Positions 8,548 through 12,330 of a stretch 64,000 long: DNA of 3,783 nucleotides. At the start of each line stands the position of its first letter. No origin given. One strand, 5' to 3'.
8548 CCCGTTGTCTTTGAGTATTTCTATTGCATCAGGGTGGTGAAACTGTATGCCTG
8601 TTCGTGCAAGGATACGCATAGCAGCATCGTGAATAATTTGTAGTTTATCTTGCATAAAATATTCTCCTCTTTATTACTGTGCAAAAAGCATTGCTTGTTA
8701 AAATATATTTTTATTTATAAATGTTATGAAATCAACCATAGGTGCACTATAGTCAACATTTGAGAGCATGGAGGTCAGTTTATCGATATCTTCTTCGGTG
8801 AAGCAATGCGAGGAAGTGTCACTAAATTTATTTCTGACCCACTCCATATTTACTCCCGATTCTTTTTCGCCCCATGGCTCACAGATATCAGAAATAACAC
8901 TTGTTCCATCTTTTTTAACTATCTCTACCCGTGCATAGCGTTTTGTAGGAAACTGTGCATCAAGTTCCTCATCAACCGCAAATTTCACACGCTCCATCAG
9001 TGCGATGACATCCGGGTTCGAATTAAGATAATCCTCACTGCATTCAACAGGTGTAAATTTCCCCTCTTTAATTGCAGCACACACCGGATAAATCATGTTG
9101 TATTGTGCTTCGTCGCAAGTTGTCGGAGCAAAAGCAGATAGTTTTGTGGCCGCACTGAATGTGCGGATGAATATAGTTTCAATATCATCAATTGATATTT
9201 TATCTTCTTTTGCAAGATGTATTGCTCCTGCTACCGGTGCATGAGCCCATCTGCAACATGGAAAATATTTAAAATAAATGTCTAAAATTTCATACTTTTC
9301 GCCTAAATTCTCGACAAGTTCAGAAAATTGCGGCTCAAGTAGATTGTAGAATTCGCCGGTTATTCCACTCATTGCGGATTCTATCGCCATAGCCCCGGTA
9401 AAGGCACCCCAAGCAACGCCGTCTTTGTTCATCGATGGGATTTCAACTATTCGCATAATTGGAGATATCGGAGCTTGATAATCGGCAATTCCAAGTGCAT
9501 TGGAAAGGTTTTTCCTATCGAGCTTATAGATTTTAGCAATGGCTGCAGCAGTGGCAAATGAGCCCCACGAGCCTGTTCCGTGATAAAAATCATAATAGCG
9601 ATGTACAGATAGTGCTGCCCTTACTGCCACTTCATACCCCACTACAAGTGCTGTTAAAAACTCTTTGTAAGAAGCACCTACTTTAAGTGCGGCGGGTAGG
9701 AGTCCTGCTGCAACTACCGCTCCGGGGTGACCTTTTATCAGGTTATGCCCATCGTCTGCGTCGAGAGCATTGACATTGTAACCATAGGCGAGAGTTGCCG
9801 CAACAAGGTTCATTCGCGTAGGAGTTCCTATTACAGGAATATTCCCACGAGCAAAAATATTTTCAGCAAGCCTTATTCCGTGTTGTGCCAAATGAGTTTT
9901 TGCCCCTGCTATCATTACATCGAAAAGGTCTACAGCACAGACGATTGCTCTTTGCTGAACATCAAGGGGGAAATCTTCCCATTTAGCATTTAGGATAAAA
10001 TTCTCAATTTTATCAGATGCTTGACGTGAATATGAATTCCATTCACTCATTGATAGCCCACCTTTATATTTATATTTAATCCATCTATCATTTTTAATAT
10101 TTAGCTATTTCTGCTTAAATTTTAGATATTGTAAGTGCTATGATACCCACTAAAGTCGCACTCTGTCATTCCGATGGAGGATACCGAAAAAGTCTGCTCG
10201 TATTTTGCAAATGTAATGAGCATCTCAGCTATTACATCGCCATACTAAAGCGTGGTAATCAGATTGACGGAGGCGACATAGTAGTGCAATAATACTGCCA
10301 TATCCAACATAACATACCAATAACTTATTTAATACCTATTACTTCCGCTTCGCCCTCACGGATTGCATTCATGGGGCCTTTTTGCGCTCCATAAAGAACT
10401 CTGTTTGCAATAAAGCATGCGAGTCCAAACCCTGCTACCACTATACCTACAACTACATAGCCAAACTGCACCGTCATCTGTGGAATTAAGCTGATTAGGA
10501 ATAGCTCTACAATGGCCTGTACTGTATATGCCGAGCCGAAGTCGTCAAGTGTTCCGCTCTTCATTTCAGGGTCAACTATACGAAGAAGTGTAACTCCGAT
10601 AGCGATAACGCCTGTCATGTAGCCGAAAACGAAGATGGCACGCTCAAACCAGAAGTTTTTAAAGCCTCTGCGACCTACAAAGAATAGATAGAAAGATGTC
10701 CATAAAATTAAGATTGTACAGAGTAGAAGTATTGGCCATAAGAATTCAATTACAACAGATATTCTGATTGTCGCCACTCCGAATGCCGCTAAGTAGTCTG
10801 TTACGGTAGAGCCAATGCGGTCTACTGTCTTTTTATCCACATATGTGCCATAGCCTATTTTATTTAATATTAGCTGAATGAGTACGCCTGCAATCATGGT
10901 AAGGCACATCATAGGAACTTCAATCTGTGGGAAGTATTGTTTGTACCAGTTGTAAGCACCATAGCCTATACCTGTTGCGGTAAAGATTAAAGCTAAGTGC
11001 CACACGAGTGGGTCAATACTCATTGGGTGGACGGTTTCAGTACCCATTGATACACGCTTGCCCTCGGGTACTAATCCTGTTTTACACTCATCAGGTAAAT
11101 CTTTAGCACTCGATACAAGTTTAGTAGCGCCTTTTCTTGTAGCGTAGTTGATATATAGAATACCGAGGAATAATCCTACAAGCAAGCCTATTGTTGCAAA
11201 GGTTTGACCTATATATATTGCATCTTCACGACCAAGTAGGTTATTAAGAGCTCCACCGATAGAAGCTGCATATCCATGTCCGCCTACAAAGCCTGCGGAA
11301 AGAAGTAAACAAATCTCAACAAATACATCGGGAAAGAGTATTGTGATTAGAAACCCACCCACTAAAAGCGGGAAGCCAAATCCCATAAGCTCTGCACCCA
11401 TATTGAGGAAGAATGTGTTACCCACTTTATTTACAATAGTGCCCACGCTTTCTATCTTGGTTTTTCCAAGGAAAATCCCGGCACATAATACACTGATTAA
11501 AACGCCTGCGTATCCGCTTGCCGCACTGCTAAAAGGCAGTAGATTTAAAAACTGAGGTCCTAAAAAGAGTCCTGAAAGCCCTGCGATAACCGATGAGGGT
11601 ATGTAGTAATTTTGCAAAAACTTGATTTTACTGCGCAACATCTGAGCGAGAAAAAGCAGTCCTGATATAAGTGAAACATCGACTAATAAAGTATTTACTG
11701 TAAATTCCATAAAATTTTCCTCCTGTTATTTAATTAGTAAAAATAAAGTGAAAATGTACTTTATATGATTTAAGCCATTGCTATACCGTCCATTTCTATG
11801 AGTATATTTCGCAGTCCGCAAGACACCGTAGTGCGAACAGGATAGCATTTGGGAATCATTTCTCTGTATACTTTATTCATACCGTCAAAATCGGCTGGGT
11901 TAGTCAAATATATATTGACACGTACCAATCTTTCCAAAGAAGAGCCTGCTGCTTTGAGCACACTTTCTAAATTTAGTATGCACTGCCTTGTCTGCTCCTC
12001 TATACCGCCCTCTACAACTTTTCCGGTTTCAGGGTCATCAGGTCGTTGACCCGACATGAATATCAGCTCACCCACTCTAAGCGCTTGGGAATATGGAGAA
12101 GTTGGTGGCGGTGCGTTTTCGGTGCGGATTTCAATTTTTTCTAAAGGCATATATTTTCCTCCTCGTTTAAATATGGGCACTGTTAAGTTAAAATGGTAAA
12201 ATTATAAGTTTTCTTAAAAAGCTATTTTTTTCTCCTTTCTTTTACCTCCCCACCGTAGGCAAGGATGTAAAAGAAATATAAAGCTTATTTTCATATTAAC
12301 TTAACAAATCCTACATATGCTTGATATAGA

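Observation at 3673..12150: Unassigned corrinoid-dependent methyltransferase locus: non-Pyl MttB enzyme flanked by two MmgE/PrpD paralogues, with corrinoid protein, GltS-type symporter, RidA and PocR-AraC regulator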

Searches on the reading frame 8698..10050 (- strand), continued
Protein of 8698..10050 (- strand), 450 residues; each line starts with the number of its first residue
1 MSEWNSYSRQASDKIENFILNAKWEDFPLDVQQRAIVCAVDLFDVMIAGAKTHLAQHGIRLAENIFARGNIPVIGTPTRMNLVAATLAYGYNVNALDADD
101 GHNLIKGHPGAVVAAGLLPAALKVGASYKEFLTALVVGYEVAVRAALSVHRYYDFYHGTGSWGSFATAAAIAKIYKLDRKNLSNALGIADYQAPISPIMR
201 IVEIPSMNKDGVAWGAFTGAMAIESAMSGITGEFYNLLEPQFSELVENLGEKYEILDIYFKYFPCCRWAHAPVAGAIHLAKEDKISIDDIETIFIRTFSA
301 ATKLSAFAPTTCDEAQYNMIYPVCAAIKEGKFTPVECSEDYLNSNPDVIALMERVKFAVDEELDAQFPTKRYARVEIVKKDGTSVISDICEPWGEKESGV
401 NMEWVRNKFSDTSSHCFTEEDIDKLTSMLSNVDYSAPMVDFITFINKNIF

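Call 76: search_protein_families(library=ncbifam, proteins=[L051:7653-8819:+, L092:4577-5854:-, L092:510-1637:-, L092:5923-6360:-, L093:4091-4780:+, L005:13031-13864:+, L006:12840-14150:+], max_evalue=0.00001)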
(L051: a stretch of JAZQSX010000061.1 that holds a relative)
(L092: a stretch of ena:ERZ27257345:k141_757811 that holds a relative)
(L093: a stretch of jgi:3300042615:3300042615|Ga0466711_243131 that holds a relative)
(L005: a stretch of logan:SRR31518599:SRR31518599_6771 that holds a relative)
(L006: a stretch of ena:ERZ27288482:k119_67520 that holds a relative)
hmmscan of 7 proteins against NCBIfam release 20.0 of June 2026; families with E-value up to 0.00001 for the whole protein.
L051:7653-8819:+ (388 aa): 4 families
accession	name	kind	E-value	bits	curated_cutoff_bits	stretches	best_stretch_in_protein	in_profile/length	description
TIGR00518.1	alaDH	equivalog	1.6e-82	277.4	391.85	1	1-364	1-369/370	alanine dehydrogenase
NF006942.0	PRK09424.1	equivalog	3e-27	95.5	383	2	1-197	1-200/510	Re/Si-specific NAD(P)(+) transhydrogenase subunit alpha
TIGR00561.1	pntA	equivalog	1.4e-18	66.8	444.4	1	4-194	3-196/511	Re/Si-specific NAD(P)(+) transhydrogenase subunit alpha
NF006162.0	PRK08306.1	equivalog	2.4e-07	30.4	261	1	163-317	155-289/297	dipicolinate synthase subunit DpsA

L092:4577-5854:- (425 aa): 1 family
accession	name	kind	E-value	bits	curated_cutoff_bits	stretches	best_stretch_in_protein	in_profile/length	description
NF051439.1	C3LHypDHLhpIPSEAE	equivalog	3.5e-51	174.3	700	1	98-422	225-547/555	cis-3-hydroxy-L-proline dehydratase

L092:510-1637:- (375 aa): 13 families
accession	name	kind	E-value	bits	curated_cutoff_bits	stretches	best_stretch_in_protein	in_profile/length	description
NF004848.0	PRK06199.1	subfamily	2.6e-121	405.3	362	1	3-373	4-377/379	tyramine oxidase subunit B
TIGR03944.1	dehyd_SbnB_fam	equivalog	2.2e-52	178.1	326.9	1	63-270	41-248/327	2,3-diaminopropionate biosynthesis protein SbnB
NF006379.0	PRK08618.1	equivalog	1.7e-36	126.2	417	1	67-252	41-223/326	ornithine cyclodeaminase family protein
TIGR02371.1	ala_DH_arch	equivalog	1.2e-34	119.9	409.15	1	79-363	54-319/325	alanine dehydrogenase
NF004793.0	PRK06141.1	equivalog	5.2e-26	91.3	322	1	77-247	50-215/314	bifunctional Delta(1)-pyrroline-2-carboxylate/Delta(1)-piperideine-2-carboxylate reductase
NF005762.1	PRK07589.1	equivalog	1.2e-21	77.1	350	1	98-265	72-237/334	ornithine cyclodeaminase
NF006141.0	PRK08291.1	equivalog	5.1e-20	71.7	408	1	101-363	78-325/330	cyclodeaminase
NF045643.1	ImmsucRedBhcD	equivalog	8e-18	64.8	500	1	90-362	63-315/321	iminosuccinate reductase BhcD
TIGR02992.1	ectoine_eutC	equivalog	4.3e-17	62.2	471.65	1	102-364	76-323/326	ectoine utilization protein EutC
NF005603.0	PRK07340.1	equivalog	3.8e-12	46.1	266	1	101-254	74-222/307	delta(1)-pyrroline-2-carboxylate reductase family protein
NF005011.0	PRK06407.1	subfamily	6e-12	45.4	337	1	78-228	51-191/302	ornithine cyclodeaminase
NF005296.0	PRK06823.1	equivalog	2e-10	40.2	438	1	100-349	73-305/315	ornithine cyclodeaminase family protein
NF045512.1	PyrPipCarbRedLhpI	equivalog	9.8e-10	38.1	400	1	100-259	69-221/298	bifunctional Delta(1)-pyrroline-2-carboxylate/Delta(1)-piperideine-2-carboxylate reductase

L092:5923-6360:- (145 aa): 0 families

L093:4091-4780:+ (229 aa): 4 families
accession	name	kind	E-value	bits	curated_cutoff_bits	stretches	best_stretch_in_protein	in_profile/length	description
NF050097.1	BiurAmidohydBiuH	equivalog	2e-20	73.2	370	1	7-181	14-202/221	biuret amidohydrolase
TIGR03614.1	RutB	equivalog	1e-16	61.3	377.95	1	94-199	115-219/226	pyrimidine utilization protein B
NF008517.0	PRK11440.1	equivalog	1.8e-09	37.8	195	1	15-184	12-175/188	hydrolase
NF008623.0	PRK11609.1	equivalog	3.9e-09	36.6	174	1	118-167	131-180/213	bifunctional nicotinamidase/pyrazinamidase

L005:13031-13864:+ (277 aa): 10 families
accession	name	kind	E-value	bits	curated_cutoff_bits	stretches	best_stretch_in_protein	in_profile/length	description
TIGR03381.1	agmatine_aguB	equivalog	4.6e-41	141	410.25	1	11-272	1-277/279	N-carbamoylputrescine amidase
NF040852.1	nitrile_Arch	equivalog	1.9e-38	132.2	500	1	11-271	1-260/262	nitrilase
NF033621.1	de_GSH_amidase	exception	1.4e-32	113.1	355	1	25-267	13-254/260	deaminated glutathione amidase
NF043013.1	DeGluthAmidYersProt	equivalog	1.9e-18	66.6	500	1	8-216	1-217/278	deaminated glutathione amidase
NF007757.0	PRK10438.1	equivalog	2.8e-17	62.8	249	1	11-264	4-245/256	amidohydrolase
NF009803.0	PRK13287.1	equivalog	3.8e-17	62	406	1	11-240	14-248/333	formamidase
NF010588.0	PRK13981.1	equivalog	3.9e-14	51.9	479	1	9-253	3-247/546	NAD+ synthase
NF009802.0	PRK13286.1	equivalog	1.1e-13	50.9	427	1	10-257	12-267/345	aliphatic amidase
TIGR00546.1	lnt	equivalog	9e-09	35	132.9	0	128-215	296-386/395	apolipoprotein N-acyltransferase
NF002730.0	PRK02628.1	equivalog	7e-06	24.5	473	0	10-131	12-130/677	NAD(+) synthase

L006:12840-14150:+ (436 aa): 1 family
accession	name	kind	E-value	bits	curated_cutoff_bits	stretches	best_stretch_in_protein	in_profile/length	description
NF053580.1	deacetylase_VimE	equivalog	5.5e-143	476.6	440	1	5-430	2-430/431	UDP-2,3-diacetamido-2,3-dideoxy-alpha-D-glucuronate deacetylase VimE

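Call 77: predict_structure(alignment_id=A1)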
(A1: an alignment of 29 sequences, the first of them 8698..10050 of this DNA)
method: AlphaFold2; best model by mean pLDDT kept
length: 450 residues; sequences in the alignment: 29
mean_pLDDT: 92.6   pTM: 0.92
mean pLDDT of the five models: 92.6, 92.1, 91.3, 90.7, 90.3
residues with pLDDT >= 90: 363; 70-90: 70; 50-70: 15; < 50: 2
segments of 3 or more residues with pLDDT < 50: none
pLDDT, mean of each block of 10 residues (from residue 1): 84 97 97 98 96 93 95 97 97 91 86 97 98 98 93 81 95 98 97 73 57 94 98 92 94 93 92 96 92 95 82 87 96 94 95 95 91 97 96 88 96 95 97 94 96
secondary structure, 60 per line:
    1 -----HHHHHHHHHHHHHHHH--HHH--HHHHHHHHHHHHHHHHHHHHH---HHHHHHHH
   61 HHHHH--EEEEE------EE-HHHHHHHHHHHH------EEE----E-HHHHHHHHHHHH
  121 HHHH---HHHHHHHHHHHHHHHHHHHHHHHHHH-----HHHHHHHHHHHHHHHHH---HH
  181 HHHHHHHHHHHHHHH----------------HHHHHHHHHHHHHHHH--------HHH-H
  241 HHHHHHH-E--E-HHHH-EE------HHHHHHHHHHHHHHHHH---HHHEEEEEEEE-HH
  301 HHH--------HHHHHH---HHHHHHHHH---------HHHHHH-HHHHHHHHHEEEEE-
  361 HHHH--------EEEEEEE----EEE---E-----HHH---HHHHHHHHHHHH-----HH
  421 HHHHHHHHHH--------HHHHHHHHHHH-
elements in order: H6-21 H29-49 H53-65 E68-72 H82-93 E100-102 H109-124 H128-153 H159-175 H179-195 H212-227 H240-247 H254-257 H267-283 E290-297 H299-303 H312-317 H321-329 H339-344 H346-354 E355-359 H361-364 E373-379 E384-386 H402-413 H419-430 H439-449

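Call 79: fold_search(model_id=the predicted structure, library=pdb)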
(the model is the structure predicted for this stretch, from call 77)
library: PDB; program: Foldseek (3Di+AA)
matches with E <= 10: 356; with E <= 0.001: 23
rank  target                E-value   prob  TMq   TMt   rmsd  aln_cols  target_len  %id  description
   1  7e9d_A                2.5e-22  1.00  0.80  0.81   3.6       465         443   21  H102A mutant of IRG1 from bacillus (released 2021-03-31)
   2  7bra_A                6.4e-22  1.00  0.81  0.82   3.5       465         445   21  Bacillus subtilis IRG1 (released 2021-02-03)
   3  7br9_B                3.5e-21  1.00  0.79  0.79   4.4       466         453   20  Crystal structure of mus musculus IRG1 (released 2021-02-03)
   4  6r6t_A                4.9e-21  1.00  0.77  0.77   4.5       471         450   20  Crystal structure of mouse cis-aconitate decarboxylase (released 2019-09-25)
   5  6r6t_B                5.4e-21  1.00  0.77  0.77   4.4       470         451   20  Crystal structure of mouse cis-aconitate decarboxylase (released 2019-09-25)
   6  2hp0_A                1.3e-20  1.00  0.81  0.81   3.7       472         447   20  Crystal structure of iminodisuccinate epimerase (released 2006-09-12)
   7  2hp3_A                1.3e-20  1.00  0.81  0.82   3.8       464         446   20  Crystal structure of iminodisuccinate epimerase (released 2006-09-12)
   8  6r6u_B                1.9e-20  1.00  0.79  0.78   4.4       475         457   19  Crystal structure of human cis-aconitate decarboxylase (released 2019-09-25)
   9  6r6u_A                5.0e-20  1.00  0.80  0.78   4.5       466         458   20  Crystal structure of human cis-aconitate decarboxylase (released 2019-09-25)
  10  7br9_A                1.3e-19  1.00  0.80  0.81   4.3       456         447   21  Crystal structure of mus musculus IRG1 (released 2021-02-03)
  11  6s62_C                1.8e-19  1.00  0.67  0.63   6.9       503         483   18  Crystal structure of 2-methylcitrate dehydratase (PrpD) from Pseudomonas aeruginosa in apo form. (released 2020-10-14)
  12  5mux_A                6.8e-19  1.00  0.75  0.72   5.8       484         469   18  Crystal structure of 2-methylcitrate dehydratase (MmgE) from Bacillus subtilis. (released 2018-02-14)
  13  6s62_B                6.8e-19  1.00  0.66  0.62   7.6       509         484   17  Crystal structure of 2-methylcitrate dehydratase (PrpD) from Pseudomonas aeruginosa in apo form. (released 2020-10-14)
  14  5mux_B                1.0e-18  1.00  0.76  0.72   5.6       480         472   18  Crystal structure of 2-methylcitrate dehydratase (MmgE) from Bacillus subtilis. (released 2018-02-14)
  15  6s62_A                1.6e-18  1.00  0.67  0.63   6.9       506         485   17  Crystal structure of 2-methylcitrate dehydratase (PrpD) from Pseudomonas aeruginosa in apo form. (released 2020-10-14)
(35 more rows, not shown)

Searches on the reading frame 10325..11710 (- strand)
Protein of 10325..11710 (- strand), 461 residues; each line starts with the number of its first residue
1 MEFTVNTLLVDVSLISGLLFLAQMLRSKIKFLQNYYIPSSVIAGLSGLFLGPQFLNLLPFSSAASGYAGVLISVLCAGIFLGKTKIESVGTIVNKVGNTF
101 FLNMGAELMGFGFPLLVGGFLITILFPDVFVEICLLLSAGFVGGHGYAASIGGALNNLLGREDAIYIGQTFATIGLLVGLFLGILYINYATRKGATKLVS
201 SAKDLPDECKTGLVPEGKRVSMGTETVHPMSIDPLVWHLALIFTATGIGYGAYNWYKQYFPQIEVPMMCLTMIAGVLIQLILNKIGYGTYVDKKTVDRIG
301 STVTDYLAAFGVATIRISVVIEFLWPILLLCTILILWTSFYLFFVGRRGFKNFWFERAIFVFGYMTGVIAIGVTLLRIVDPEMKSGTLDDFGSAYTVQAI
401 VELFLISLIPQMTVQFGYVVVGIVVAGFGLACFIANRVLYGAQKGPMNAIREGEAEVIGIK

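Call 3: search_protein_families(library=pfam, proteins=[window:10325-11710:-])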
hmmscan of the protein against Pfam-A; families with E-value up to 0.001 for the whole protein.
window:10325-11710:- (461 aa): 1 family
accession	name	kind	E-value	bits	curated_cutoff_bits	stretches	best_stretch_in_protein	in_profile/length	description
PF03616.19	Glt_symporter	-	4.4e-12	45.8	26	1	139-348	131-329/368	Sodium/glutamate symporter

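Call 4: search_protein_families(library=ncbifam, proteins=[window:10325-11710:-])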
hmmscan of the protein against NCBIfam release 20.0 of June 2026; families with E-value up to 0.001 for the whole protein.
window:10325-11710:- (461 aa): 0 families

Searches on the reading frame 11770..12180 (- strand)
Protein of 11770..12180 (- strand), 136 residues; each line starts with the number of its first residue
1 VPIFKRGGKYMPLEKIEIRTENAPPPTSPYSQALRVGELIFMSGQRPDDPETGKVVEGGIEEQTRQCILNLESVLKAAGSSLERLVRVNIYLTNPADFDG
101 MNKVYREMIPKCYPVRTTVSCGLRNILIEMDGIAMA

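Call 3: search_protein_families(library=pfam, proteins=[window:11770-12180:-])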
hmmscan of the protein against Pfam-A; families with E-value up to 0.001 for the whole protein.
window:11770-12180:- (136 aa): 1 family
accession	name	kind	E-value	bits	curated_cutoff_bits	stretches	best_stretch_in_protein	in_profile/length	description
PF01042.26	Ribonuc_L-PSP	-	7.5e-31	107.1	27.3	1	20-135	1-120/121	Endoribonuclease L-PSP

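Call 4: search_protein_families(library=ncbifam, proteins=[window:11770-12180:-])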
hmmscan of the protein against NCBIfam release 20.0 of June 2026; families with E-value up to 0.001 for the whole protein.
window:11770-12180:- (136 aa): 3 families
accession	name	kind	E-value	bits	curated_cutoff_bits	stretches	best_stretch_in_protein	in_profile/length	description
TIGR00004.1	TIGR00004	subfamily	1.9e-32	112.1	106.25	1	17-135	3-124/125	Rid family detoxifying hydrolase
NF008490.0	PRK11401.1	equivalog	5.2e-16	58.7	222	1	18-121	5-110/129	enamine/imine deaminase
TIGR03610.1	RutC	equivalog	1.5e-14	54.2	169.1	1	20-134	8-124/127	pyrimidine utilization protein C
